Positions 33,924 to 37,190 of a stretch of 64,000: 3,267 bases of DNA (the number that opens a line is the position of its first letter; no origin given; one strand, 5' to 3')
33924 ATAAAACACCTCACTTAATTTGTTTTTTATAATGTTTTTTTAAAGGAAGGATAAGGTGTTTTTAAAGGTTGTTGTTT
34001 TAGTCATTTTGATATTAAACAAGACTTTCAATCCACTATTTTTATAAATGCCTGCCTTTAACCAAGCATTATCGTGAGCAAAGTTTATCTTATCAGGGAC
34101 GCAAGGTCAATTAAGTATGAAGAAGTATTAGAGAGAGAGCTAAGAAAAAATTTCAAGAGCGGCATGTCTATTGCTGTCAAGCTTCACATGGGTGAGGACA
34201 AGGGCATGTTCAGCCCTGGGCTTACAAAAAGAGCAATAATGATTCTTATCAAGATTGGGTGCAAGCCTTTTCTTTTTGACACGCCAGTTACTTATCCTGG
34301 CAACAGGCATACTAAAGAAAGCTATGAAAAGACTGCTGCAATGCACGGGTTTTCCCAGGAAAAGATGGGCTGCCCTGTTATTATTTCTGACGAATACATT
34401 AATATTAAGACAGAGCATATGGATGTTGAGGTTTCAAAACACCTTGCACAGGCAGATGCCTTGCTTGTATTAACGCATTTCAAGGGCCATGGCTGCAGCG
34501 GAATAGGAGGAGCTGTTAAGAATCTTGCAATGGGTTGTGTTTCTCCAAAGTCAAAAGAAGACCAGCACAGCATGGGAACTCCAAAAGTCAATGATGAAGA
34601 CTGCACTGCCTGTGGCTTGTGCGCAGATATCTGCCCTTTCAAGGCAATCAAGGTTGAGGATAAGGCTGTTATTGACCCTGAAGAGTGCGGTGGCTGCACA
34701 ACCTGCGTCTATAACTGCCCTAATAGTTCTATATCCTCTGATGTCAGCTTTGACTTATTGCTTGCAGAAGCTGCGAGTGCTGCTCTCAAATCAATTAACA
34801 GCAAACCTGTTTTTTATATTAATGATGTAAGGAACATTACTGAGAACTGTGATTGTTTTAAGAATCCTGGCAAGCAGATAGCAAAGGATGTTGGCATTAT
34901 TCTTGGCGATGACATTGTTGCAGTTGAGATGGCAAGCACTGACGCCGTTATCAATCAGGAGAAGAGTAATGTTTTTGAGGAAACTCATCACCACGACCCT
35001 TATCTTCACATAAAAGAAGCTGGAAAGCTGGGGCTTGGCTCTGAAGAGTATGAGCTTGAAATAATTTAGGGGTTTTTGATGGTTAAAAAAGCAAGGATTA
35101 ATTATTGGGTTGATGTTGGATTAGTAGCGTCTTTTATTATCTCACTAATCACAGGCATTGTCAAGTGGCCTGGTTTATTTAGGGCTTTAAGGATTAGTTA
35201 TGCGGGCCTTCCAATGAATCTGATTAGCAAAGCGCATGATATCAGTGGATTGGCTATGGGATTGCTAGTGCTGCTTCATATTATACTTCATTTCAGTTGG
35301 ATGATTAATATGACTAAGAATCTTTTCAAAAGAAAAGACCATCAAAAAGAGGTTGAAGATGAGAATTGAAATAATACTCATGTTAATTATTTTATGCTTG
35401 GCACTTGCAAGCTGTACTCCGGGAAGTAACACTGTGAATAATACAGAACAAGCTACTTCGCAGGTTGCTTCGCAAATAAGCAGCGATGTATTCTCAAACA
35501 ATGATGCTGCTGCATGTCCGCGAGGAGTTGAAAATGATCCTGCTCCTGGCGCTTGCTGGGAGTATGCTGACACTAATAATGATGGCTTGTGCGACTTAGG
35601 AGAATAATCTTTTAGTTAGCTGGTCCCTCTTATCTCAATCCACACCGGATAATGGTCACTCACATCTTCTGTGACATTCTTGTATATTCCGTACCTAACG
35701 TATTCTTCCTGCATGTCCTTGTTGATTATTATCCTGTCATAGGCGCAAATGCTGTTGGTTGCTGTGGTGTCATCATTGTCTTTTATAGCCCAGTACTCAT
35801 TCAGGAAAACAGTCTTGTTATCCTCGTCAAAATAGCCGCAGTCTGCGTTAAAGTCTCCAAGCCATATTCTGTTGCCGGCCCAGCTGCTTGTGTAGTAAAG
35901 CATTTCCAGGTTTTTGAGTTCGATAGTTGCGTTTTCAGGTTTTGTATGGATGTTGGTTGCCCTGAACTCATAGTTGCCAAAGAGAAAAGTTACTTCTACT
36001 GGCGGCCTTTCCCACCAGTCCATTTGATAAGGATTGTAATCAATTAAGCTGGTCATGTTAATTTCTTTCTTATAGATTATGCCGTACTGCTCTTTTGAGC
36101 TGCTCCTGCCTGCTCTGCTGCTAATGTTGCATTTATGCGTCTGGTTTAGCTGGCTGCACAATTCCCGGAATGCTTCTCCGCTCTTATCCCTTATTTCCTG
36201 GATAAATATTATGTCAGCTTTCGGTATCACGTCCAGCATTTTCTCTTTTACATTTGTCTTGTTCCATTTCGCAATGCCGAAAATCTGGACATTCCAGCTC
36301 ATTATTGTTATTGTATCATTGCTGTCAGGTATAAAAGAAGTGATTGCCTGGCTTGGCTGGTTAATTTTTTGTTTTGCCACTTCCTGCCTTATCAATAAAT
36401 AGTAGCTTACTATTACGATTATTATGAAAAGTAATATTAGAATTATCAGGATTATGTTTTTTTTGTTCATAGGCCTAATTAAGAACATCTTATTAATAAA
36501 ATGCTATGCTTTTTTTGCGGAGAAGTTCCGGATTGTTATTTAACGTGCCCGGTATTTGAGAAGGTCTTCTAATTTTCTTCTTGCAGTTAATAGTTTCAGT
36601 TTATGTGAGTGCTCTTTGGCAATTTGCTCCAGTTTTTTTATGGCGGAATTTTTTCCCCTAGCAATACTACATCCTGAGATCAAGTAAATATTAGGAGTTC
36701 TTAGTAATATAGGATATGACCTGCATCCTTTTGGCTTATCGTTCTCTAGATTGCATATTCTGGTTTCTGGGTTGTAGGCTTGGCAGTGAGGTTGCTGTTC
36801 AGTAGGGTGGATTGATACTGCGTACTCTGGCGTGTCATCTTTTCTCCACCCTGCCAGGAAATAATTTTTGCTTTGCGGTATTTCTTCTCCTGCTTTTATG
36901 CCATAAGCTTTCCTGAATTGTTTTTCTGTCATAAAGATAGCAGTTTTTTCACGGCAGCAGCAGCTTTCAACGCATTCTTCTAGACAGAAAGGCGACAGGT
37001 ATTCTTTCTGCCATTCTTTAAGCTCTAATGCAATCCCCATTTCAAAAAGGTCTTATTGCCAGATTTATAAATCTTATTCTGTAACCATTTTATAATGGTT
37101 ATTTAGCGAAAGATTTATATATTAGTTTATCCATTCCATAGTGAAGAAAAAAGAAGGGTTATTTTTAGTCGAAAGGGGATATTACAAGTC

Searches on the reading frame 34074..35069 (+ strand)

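Call 43: search_protein_families(library=pfam, proteins=[window:34074-35069:+], max_evalue=0.0001)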
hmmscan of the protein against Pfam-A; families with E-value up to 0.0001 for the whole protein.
window:34074-35069:+ (331 aa): 10 families
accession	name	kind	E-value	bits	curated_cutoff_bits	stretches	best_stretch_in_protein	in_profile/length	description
PF04015.17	DUF362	-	4.5e-31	108.9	24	1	33-290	1-200/200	Domain of unknown function (DUF362)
PF00037.32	Fer4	-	6.1e-12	45.3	21.1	1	170-193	1-24/24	4Fe-4S binding domain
PF14697.11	Fer4_21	-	9.9e-09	35.7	35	0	170-193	34-58/59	4Fe-4S dicluster domain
PF12838.12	Fer4_7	-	1.3e-08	35.6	27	1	154-191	15-52/52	4Fe-4S dicluster domain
PF12837.12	Fer4_6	-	2.1e-08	34.2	25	0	170-192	2-24/24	4Fe-4S binding domain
PF13484.11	Fer4_16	-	3.1e-08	34.7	30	0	177-205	2-29/66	4Fe-4S double cluster binding domain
PF12797.12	Fer4_2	-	5.9e-08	32.6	24.5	0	170-189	3-22/22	4Fe-4S binding domain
PF13237.11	Fer4_10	-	1.1e-07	32.2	25.5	1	171-216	3-53/53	4Fe-4S dicluster domain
PF25160.1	LdpA_Fe-S-bd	-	2.5e-06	27.6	27.6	0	183-221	9-44/49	LdpA Fe-S cluster-binding domain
PF13187.11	Fer4_9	-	7.6e-05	23.1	27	0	176-218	1-50/52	4Fe-4S dicluster domain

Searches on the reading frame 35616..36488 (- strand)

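Call 43: search_protein_families(library=pfam, proteins=[window:35616-36488:-], max_evalue=0.0001)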
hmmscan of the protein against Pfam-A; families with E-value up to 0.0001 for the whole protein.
window:35616-36488:- (290 aa): 1 family
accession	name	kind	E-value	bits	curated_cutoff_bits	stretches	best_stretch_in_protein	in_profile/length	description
PF03372.29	Exo_endo_phos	-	4e-09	37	24.5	1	63-279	1-225/225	Endonuclease/Exonuclease/phosphatase family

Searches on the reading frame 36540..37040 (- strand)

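Call 43: search_protein_families(library=pfam, proteins=[window:36540-37040:-], max_evalue=0.0001)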
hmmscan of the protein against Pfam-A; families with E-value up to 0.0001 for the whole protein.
window:36540-37040:- (166 aa): 0 families

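Call 46: search_protein_families(library=pfam, proteins=[window:36540-37040:-], max_evalue=1)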
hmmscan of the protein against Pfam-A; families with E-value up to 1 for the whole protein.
window:36540-37040:- (166 aa): 2 families
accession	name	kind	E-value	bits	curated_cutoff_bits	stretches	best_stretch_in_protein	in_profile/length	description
PF03692.20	CxxCxxCC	-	0.0042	18.2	23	1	19-112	2-72/85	Putative zinc- or iron-chelating domain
PF21293.2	RNAseD_HRDC_C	-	0.23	11.7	25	0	135-163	11-40/66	Ribonuclease D, C-terminal HRDC domain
